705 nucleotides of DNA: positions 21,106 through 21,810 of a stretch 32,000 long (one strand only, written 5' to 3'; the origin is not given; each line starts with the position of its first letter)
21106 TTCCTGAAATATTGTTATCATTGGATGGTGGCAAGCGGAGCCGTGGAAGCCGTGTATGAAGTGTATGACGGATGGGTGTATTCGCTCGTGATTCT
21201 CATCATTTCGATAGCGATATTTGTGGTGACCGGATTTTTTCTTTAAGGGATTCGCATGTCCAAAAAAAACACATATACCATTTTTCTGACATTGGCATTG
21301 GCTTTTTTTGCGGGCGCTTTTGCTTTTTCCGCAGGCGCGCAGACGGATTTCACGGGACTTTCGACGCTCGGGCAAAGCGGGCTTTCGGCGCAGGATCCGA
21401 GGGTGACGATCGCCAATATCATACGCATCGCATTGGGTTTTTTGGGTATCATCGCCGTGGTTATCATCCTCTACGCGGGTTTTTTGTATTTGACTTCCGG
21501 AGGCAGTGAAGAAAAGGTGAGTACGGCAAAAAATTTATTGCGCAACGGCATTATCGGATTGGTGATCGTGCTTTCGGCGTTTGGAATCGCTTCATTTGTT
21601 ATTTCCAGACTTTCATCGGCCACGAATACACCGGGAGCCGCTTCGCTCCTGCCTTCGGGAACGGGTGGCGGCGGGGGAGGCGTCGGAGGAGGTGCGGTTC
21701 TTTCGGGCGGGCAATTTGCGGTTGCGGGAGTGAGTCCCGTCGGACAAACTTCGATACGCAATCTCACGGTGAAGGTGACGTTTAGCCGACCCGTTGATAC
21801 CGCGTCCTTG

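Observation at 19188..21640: Three consecutive VirB2/TrbC-like pilin modules, two used as N-terminal anchors of large multidomain proteins, with no T4SS machinery nearby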

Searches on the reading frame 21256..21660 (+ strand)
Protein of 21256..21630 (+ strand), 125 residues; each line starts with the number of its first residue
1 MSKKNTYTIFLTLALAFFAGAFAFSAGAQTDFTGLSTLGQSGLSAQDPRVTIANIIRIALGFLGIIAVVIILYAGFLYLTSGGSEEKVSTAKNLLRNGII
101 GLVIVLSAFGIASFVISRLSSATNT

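Call 10: find_homologous_proteins(query=window:21256-21630:+, max_evalue=0.001)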
Query window:21256-21630:+ (125 aa): 360 proteins with E <= 0.001 among 437 candidates; the best 120 are listed.
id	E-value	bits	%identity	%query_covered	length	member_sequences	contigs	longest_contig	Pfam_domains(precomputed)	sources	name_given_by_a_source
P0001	2.4e-25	107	63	74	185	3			PF18895.6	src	-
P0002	3.4e-25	106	53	94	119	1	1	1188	PF18895.6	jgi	-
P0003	9.8e-24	102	59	78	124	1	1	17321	PF18895.6,PF04956.19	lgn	-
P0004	1.1e-23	101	51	97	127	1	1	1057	PF18895.6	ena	-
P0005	1.6e-23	101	60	80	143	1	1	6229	PF18895.6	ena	-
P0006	3.3e-23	100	55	84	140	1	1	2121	PF18895.6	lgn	-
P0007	3.4e-23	100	57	67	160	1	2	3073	PF18895.6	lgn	-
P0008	5.3e-23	99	63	70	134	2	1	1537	PF18895.6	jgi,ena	-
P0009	5.7e-23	99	60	66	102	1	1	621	PF18895.6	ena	-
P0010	5.7e-23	99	63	66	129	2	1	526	PF18895.6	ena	-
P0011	6.2e-23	99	50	97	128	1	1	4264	PF18895.6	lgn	-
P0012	7.1e-23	99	52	84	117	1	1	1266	PF18895.6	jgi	jgi:hypothetical protein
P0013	7.4e-23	99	48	97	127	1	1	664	PF18895.6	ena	-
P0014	9.6e-23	98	48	92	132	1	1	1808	PF18895.6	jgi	jgi:hypothetical protein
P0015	1.3e-22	98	58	70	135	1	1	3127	PF18895.6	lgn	-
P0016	1.5e-22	98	62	66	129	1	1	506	PF18895.6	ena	-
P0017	1.7e-22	98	55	82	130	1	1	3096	PF18895.6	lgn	-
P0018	1.9e-22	97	54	78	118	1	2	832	PF18895.6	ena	-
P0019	3.2e-22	97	54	74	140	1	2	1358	PF18895.6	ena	-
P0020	3.6e-22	97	50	95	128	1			PF18895.6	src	-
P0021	3.7e-22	97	61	66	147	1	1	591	PF18895.6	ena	-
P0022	3.9e-22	96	48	99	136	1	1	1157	PF18895.6,PF04956.19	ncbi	-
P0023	3.9e-22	96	63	65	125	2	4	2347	PF18895.6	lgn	-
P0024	3.9e-22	96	62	69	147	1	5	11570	PF18895.6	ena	-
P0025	4.4e-22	96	53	82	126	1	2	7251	PF18895.6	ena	-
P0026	4.4e-22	96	54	82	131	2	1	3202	PF18895.6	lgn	-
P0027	4.5e-22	96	48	100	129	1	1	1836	PF18895.6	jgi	jgi:hypothetical protein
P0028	4.6e-22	96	56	76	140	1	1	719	PF18895.6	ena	-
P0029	4.8e-22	96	62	66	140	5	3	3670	PF18895.6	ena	-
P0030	4.8e-22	96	59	74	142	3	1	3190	PF18895.6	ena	-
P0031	5.3e-22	96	49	98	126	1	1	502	PF18895.6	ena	-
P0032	5.7e-22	96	55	88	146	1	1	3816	PF18895.6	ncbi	-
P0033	5.9e-22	96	59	80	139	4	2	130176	PF18895.6,PF04956.19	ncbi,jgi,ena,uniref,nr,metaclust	ncbi:MAG: hypothetical protein UU43_C0001G0126 [Candidatus Falkowbacteria bacterium GW2011_GWA2_41_1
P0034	7.4e-22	96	46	98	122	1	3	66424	PF18895.6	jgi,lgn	jgi:uncharacterized membrane protein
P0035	7.5e-22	96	59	75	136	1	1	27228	PF18895.6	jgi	jgi:hypothetical protein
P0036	7.8e-22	96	49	85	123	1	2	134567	PF18895.6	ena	-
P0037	8.0e-22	95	57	82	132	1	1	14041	PF18895.6,PF04956.19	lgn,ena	-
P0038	8.3e-22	95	49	98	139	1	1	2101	PF18895.6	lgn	-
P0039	8.3e-22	95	49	91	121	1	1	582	PF18895.6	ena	-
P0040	1.1e-21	95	60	74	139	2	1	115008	PF18895.6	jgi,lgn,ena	-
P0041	1.1e-21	95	56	76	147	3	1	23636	PF18895.6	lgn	-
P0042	1.1e-21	95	56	79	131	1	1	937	PF18895.6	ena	-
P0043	1.1e-21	95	63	66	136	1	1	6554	PF18895.6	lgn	-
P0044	1.2e-21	95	63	67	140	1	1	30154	PF18895.6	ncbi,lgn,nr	ncbi:MAG: pilin [Patescibacteria group bacterium]|nr:pilin [Patescibacteria group bacterium]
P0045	1.4e-21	95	59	77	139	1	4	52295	PF18895.6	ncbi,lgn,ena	-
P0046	1.7e-21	94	54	81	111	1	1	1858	PF18895.6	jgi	jgi:heme/copper-type cytochrome/quinol oxidase subunit 2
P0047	1.9e-21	94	56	74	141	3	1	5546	PF18895.6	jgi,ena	-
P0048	2.1e-21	94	57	75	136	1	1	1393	PF18895.6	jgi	jgi:hypothetical protein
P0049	2.2e-21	94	65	63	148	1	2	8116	PF18895.6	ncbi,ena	-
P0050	2.3e-21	94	56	80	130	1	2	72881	PF18895.6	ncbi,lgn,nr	ncbi:pilin [Patescibacteria group bacterium]|nr:pilin [Patescibacteria group bacterium] MBU1705506.1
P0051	2.7e-21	94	61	67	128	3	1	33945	PF18895.6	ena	-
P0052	2.7e-21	94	64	67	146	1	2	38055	PF18895.6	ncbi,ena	ncbi:MAG: pilin [Patescibacteria group bacterium]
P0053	2.8e-21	94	65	67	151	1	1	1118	PF18895.6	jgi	jgi:hypothetical protein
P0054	2.8e-21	94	59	66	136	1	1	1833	PF18895.6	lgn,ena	-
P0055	3.3e-21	93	54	81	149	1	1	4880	PF18895.6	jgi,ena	-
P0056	3.8e-21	93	48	90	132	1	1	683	PF18895.6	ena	-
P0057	4.1e-21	93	45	99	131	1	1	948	PF18895.6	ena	-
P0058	4.1e-21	93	59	70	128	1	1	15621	PF18895.6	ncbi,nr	ncbi:hypothetical protein ISS03_04450 [Patescibacteria group bacterium]|nr:hypothetical protein [Pat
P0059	4.6e-21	93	60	66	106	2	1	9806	PF18895.6,PF04956.19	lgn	-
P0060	4.8e-21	93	56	78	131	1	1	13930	PF18895.6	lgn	-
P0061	4.8e-21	93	59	70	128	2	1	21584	PF18895.6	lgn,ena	-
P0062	5.0e-21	93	59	78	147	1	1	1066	PF18895.6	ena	-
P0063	5.1e-21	93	48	94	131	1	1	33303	PF18895.6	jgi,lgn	jgi:hypothetical protein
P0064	5.4e-21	93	53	91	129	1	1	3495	PF18895.6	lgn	-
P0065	5.7e-21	93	63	66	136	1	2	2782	PF18895.6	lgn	-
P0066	5.9e-21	93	51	78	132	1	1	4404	PF18895.6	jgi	-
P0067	6.0e-21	93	44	100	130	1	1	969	PF18895.6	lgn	-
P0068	6.8e-21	92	62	66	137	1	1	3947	PF18895.6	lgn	-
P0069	6.8e-21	92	56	66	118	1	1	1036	PF18895.6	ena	-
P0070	6.9e-21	92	55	66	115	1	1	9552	PF18895.6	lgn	-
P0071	7.1e-21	92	61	68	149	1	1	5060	PF18895.6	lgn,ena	-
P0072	7.2e-21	92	59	74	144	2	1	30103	PF18895.6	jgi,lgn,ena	-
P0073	7.8e-21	92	59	66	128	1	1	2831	PF18895.6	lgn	-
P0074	7.9e-21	92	49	97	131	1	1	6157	PF18895.6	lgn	-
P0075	8.0e-21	92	56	66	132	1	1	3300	PF18895.6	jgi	-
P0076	8.3e-21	92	45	99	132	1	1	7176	PF18895.6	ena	-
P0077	8.4e-21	92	48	95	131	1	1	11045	PF18895.6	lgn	-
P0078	8.6e-21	92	51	99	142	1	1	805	PF18895.6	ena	-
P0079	9.4e-21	92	51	78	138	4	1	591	PF18895.6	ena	-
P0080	9.7e-21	92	62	67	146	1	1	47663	PF18895.6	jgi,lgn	jgi:hypothetical protein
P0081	1.0e-20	92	59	65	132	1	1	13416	PF18895.6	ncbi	-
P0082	1.0e-20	92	55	64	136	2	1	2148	PF18895.6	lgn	-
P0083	1.0e-20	92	60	70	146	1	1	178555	PF18895.6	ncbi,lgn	-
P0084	1.1e-20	92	57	66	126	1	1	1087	PF18895.6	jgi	jgi:hypothetical protein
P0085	1.1e-20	92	56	66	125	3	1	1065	PF18895.6,PF04956.19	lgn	-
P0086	1.1e-20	92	59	78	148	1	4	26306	PF18895.6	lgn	-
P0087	1.1e-20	92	55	66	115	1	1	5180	PF18895.6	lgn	-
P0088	1.1e-20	92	59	78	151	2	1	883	PF18895.6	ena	-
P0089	1.1e-20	92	63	65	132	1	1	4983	PF18895.6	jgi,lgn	jgi:uncharacterized membrane protein YidH (DUF202 family)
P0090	1.1e-20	92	62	69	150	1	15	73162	PF18895.6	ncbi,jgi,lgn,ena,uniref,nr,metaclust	ncbi:hypothetical protein CO174_02140 [Candidatus Uhrbacteria bacterium CG_4_9_14_3_um_filter_50_9]|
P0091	1.1e-20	92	44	95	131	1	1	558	PF18895.6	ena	-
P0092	1.3e-20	92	49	97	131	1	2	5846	PF18895.6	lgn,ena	-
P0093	1.3e-20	92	49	97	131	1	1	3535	PF18895.6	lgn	-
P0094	1.3e-20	92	59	78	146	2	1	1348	PF18895.6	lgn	-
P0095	1.4e-20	91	58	78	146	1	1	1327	PF18895.6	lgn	-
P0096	1.4e-20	91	59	66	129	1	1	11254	PF18895.6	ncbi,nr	ncbi:hypothetical protein HGA64_01300 [Candidatus Falkowbacteria bacterium]|nr:hypothetical protein 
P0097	1.4e-20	91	60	71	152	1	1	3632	PF18895.6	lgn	-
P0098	1.5e-20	91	58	76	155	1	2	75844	PF18895.6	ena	-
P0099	1.6e-20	91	54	82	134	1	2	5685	PF18895.6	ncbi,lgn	-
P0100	1.7e-20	91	62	68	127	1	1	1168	PF18895.6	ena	-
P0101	1.8e-20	91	60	68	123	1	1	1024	PF18895.6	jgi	jgi:heme/copper-type cytochrome/quinol oxidase subunit 2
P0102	1.8e-20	91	62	67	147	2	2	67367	PF18895.6,PF04956.19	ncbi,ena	-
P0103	2.0e-20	91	56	67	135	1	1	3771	PF18895.6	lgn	-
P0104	2.0e-20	91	60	70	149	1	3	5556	PF18895.6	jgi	jgi:hypothetical protein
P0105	2.1e-20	91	49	96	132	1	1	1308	PF18895.6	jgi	jgi:hypothetical protein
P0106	2.3e-20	91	56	66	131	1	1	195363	PF18895.6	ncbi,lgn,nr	ncbi:hypothetical protein HGA34_03005 [Candidatus Falkowbacteria bacterium]|nr:hypothetical protein 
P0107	2.3e-20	91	49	77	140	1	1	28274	PF18895.6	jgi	-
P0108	2.4e-20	91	56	66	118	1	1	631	PF18895.6,PF04956.19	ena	-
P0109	2.6e-20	91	64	66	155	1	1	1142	PF18895.6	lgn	-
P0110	2.6e-20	91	57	66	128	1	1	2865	PF18895.6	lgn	-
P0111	2.9e-20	90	56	72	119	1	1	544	PF18895.6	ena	-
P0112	2.9e-20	90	57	66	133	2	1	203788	PF18895.6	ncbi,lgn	-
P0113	3.2e-20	90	54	90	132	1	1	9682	PF18895.6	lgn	-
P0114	3.3e-20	90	50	92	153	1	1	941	PF18895.6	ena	-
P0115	3.3e-20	90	57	66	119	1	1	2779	PF18895.6,PF04956.19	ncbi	-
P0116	3.4e-20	90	60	66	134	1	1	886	PF18895.6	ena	-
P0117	3.5e-20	90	54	90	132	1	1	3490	PF18895.6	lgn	-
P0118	3.8e-20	90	59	74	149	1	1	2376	PF18895.6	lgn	-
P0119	4.0e-20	90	62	66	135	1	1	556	PF18895.6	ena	-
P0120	4.0e-20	90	56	76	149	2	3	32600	PF18895.6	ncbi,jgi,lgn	jgi:hypothetical protein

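Call 29: search_protein_representatives(alignment_id=A1)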
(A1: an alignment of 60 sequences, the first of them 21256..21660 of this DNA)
Query: 60 sequences, 136 profile positions. Proteins with E-value up to 0.001 (for the whole library): 66515; up to 1e-10: 21945; up to 1e-30: 633. The best 150 are listed.
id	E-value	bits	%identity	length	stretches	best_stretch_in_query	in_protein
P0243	8.9e-67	239.5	-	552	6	51-127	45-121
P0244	1.6e-60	219.3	-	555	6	4-121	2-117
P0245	1.1e-59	216.5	-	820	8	60-126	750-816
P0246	4.4e-52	191.9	-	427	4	45-126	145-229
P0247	2.4e-50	186.3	-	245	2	8-134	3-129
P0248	2.4e-49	183.0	-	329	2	49-134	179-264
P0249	1.4e-48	180.6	-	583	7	55-125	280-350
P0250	1.5e-48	180.5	-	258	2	14-134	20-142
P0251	9.6e-48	177.9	-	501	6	56-130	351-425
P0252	2.3e-47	176.6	-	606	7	57-120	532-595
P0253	4.8e-47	175.6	-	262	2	11-135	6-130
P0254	6.6e-47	175.1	-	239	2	45-134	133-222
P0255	6.7e-47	175.1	-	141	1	2-134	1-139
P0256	1.1e-46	174.4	-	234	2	45-129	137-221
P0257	5.2e-46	172.2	-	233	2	4-130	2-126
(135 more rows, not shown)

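Call 47: search_solved_structures(query=A1, max_evalue=10, show_alignments=2)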
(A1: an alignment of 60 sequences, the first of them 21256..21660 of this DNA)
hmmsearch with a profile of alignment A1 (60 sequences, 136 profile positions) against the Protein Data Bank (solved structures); distinct sequences matched with E-value up to 10: 1.
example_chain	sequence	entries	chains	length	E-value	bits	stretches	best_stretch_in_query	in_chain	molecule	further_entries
1t5b_A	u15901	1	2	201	0.86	12.8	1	46-88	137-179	Acyl carrier protein phosphodiesterase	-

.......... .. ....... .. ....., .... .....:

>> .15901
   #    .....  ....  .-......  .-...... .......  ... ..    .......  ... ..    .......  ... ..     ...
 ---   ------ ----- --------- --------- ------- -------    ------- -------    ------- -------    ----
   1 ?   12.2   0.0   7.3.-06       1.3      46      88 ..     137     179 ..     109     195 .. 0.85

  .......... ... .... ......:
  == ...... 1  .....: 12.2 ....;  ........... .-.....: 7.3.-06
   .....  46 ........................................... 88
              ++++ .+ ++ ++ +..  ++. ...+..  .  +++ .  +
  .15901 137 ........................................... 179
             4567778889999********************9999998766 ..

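Call 49: find_encoding_contigs(protein=P0033, flank=10000, max_places=1)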
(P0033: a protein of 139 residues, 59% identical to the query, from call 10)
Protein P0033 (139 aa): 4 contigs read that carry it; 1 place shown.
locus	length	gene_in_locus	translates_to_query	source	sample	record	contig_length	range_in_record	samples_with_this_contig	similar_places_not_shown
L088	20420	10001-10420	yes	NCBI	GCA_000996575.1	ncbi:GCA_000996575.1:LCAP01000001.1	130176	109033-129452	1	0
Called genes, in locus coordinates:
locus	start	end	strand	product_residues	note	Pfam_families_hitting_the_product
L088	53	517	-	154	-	-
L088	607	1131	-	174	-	-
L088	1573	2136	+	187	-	-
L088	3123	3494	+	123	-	PF01258:zf-dskA_traR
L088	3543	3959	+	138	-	PF01252:Peptidase_A8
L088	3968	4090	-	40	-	-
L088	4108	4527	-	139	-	PF02367:TsaE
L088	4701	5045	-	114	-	PF01245:Ribosomal_L19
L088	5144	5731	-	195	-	PF00625:Guanylate_kin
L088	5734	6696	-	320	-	PF00849:PseudoU_synth_2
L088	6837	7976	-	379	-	PF00534:Glycos_transf_1, PF13692:Glyco_trans_1_4, PF13524:Glyco_trans_1_2 (weak)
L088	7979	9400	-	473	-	PF01943:Polysacc_synt, PF13440:Polysacc_synt_3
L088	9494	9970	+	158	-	PF18895:T4SS_pilin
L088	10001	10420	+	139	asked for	PF04956:TrbC (weak), PF18895:T4SS_pilin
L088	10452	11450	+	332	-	PF00331:Glyco_hydro_10 (weak), PF00150:Cellulase (weak), PF02449:Glyco_hydro_42 (faint)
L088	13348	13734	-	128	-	PF18895:T4SS_pilin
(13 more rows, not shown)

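Call 50: find_encoding_contigs(protein=P0112, flank=10000, max_places=1)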
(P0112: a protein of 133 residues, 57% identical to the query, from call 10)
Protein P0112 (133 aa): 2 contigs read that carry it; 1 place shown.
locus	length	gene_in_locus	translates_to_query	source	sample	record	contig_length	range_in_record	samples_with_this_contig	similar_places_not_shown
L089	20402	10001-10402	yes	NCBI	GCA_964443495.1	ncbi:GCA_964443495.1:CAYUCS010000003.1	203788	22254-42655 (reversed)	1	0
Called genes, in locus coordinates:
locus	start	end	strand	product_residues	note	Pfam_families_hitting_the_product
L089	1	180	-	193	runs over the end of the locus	PF00574:CLP_protease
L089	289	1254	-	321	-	PF01368:DHH, PF02272:DHHA1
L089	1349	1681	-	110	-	PF02033:RBFA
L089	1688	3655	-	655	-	PF04760:IF2_N (weak), PF00009:GTP_EFTU, PF01926:MMR_HSR1, PF02421:FeoB_N (faint), PF22042:EF-G_D2, PF11987:IF-2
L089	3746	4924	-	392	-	PF01757:Acyl_transf_3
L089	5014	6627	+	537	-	-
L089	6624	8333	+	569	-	PF00884:Sulfatase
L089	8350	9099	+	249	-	PF13489:Methyltransf_23, PF13847:Methyltransf_31, PF08241:Methyltransf_11, PF08242:Methyltransf_12, PF13649:Methyltransf_25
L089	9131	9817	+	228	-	PF00535:Glycos_transf_2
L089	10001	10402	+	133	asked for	PF18895:T4SS_pilin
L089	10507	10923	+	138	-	PF18895:T4SS_pilin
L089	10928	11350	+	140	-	PF18895:T4SS_pilin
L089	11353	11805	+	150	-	PF18895:T4SS_pilin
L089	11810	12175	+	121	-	PF18895:T4SS_pilin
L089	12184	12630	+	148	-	PF18895:T4SS_pilin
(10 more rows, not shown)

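Call 55: predict_structure(alignment_id=A1)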
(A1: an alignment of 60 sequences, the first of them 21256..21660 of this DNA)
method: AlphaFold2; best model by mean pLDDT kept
length: 135 residues; sequences in the alignment: 60
mean_pLDDT: 80.7   pTM: 0.56
mean pLDDT of the five models: 80.7, 80.6, 79.3, 77.1, 76.1
residues with pLDDT >= 90: 55; 70-90: 46; 50-70: 30; < 50: 4
segments of 3 or more residues with pLDDT < 50: none
pLDDT, mean of each block of 10 residues (from residue 1): 70 80 60 52 67 88 94 97 95 96 95 88 72 69
secondary structure, 60 per line:
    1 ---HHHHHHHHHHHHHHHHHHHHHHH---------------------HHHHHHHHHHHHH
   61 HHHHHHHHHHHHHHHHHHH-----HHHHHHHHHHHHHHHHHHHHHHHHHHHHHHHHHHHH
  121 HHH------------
elements in order: H4-26 H48-79 H85-123

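Call 58: fold_search(model_id=the predicted structure, library=pdb)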
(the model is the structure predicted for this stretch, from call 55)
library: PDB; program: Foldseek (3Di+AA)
matches with E <= 10: 123; with E <= 0.001: 0
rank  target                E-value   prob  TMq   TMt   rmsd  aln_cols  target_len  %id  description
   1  9rxe_MODEL_1_A        1.1e+00  0.69  0.41  0.52   8.3        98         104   16  Solution structure of the HR1c domain of human PKN1 (released 2025-12-31)
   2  5u0p_V                1.5e+00  0.30  0.38  0.42   4.6        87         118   15  Cryo-EM structure of the transcriptional Mediator (released 2017-03-08)
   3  5n9j_Z                1.5e+00  0.23  0.35  0.38   6.5        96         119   14  Core Mediator of transcriptional regulation (released 2017-05-17)
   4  9vub_A                1.6e+00  0.75  0.55  0.20   9.6       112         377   13  channel C complex with 3 (released 2026-03-11)
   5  4h63_V                2.0e+00  0.28  0.33  0.38   4.5        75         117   15  Structure of the Schizosaccharomyces pombe Mediator head module (released 2012-10-31)
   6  4j2c_A                2.4e+00  0.28  0.34  0.40   4.9        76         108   13  GARP-SNARE Interaction (released 2013-12-25)
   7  1urf_MODEL_1_A        2.8e+00  0.38  0.36  0.57   5.1        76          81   17  HR1b domain from PRK1 (released 2003-11-06)
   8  6s7o_H                2.8e+00  0.14  0.31  0.37   9.6       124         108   11  Cryo-EM structure of human oligosaccharyltransferase complex OST-A (released 2019-12-18)
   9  9sv3_D                3.0e+00  0.77  0.42  0.25   1.4        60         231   12  Local refinement of EloB/EloC/VHL/CV2a/14-3-3zeta/ERa from pose 1 (released 2025-12-03)
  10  6cnn_A                3.0e+00  0.41  0.52  0.20  20.1       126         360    8  Cryo-EM structure of the human SK4/calmodulin channel complex in the Ca2+ bound state I (released 2018-05-02)
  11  9umg_A                3.0e+00  0.20  0.38  0.45   9.2        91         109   15  Cryo-EM structure of VTC complex(Vtc5/Vtc4/Vtc3/Vtc1) (released 2026-01-21)
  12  9vub_C                3.2e+00  0.54  0.55  0.21   9.7       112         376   13  channel C complex with 3 (released 2026-03-11)
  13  6dmp_MODEL_1_B        3.9e+00  0.25  0.35  0.53   3.5        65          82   17  De Novo Design of a Protein Heterodimer with Specificity Mediated by Hydrogen Bond Networks (released 2018-12-19)
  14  4bix_B                3.9e+00  0.11  0.25  0.17   5.2        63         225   17  Crystal structure of CpxAHDC (monoclinic form 1) (released 2014-02-12)
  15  6nd1_E                3.9e+00  0.08  0.30  0.29  18.1       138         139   12  CryoEM structure of the Sec Complex from yeast (released 2019-01-09)
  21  8dfu_0                4.4e+00  0.13  0.31  0.44   5.9        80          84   20  Cryo-EM structure of conjugation pili from Aeropyrum pernix (released 2023-03-22)
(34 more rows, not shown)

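Call 59: search_protein_families(library=pfam, alignment_id=A1, max_evalue=0.01)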
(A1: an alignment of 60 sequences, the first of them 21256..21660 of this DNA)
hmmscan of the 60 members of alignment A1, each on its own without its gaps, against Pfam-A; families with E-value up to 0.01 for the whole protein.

A. member 1, window:21256-21660:+ (135 aa): 1 family
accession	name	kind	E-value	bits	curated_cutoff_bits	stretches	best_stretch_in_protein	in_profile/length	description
PF18895.5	T4SS_pilin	-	2.9e-10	40.5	26.6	1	51-115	8-71/71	Type IV secretion system pilin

B. families by the number of members that match (of 60 scanned): 9 families
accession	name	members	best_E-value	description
PF18895.5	T4SS_pilin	60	2.2e-13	Type IV secretion system pilin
PF04956.18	TrbC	33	4.3e-09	TrbC/VIRB2 pilin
PF05987.18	DUF898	2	0.00058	Bacterial protein of unknown function (DUF898)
PF19607.4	DUF6112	1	0.0017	Family of unknown function (DUF6112)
PF02322.20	Cyt_bd_oxida_II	1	0.0021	Cytochrome bd terminal oxidase subunit II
PF15756.10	DUF4690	1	0.0047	Small Novel Rich in Cartilage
PF15033.11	Kinocilin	1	0.0053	Kinocilin protein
PF04290.18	DctQ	1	0.007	Tripartite ATP-independent periplasmic transporters, DctQ component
PF04515.18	Choline_transpo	1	0.0072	Plasma-membrane choline transporter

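Call 60: search_protein_families(library=ncbifam, alignment_id=A1, max_evalue=0.01)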
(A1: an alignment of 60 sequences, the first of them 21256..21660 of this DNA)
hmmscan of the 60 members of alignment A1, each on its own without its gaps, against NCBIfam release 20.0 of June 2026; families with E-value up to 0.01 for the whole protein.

A. member 1, window:21256-21660:+ (135 aa): 1 family
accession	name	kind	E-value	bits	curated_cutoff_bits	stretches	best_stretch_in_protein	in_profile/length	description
NF045849.1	ICE_MMCAP2_0565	equivalog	2.9e-10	39.7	40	1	52-117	13-78/80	Mbov_0395 family pilin-like conjugal transfer protein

B. families by the number of members that match (of 60 scanned): 10 families
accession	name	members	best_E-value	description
NF045849.1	ICE_MMCAP2_0565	60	7.2e-13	Mbov_0395 family pilin-like conjugal transfer protein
NF047765.1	LIC_13387_fam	5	0.0007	LIC_13387 family protein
NF010431.0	PRK13857.1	4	8.1e-05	pilin major subunit VirB2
NF011607.0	PRK15033.1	3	0.00082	tricarballylate utilization 4Fe-4S protein TcuB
NF041043.1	BPSS1780_fam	2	0.0015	BPSS1780 family membrane protein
NF033233.1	twin_helix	2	0.0044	twin transmembrane helix small protein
TIGR00766.1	TIGR00766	1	0.0014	inner membrane protein YhjD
NF033486.1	harvest_ssl1498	1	0.0017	photosystem II assembly protein Psb34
NF047644.1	TsoY_fam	1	0.0029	TsoY family (seleno)protein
NF038216.1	ABZJ_00895_fam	1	0.0089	ABZJ_00895 family protein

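Call 89: search_dna_similar(query=window:21256-21630:+, collection=plasmids, mode=protein, max_evalue=0.01, max_rows=15)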
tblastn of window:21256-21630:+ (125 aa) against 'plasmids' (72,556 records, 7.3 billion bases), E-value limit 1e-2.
Records with a match: 1; places in all: 1; records where one place covers at least 80% of the query: 0.
Best place of each record, by identity: <60% 1.
By first word of the organism name: Pontibacillus 1.
By predicted mobility (MOB-suite, as given by PLSDB): non-mobilizable 1.
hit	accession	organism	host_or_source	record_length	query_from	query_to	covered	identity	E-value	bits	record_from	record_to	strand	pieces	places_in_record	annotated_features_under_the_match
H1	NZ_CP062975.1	Pontibacillus sp. ALD_SL1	mangrove mud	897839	65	111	38%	42.6%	7e-3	42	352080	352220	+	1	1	Mbov_0395 family pilin-like conjugal transfer protein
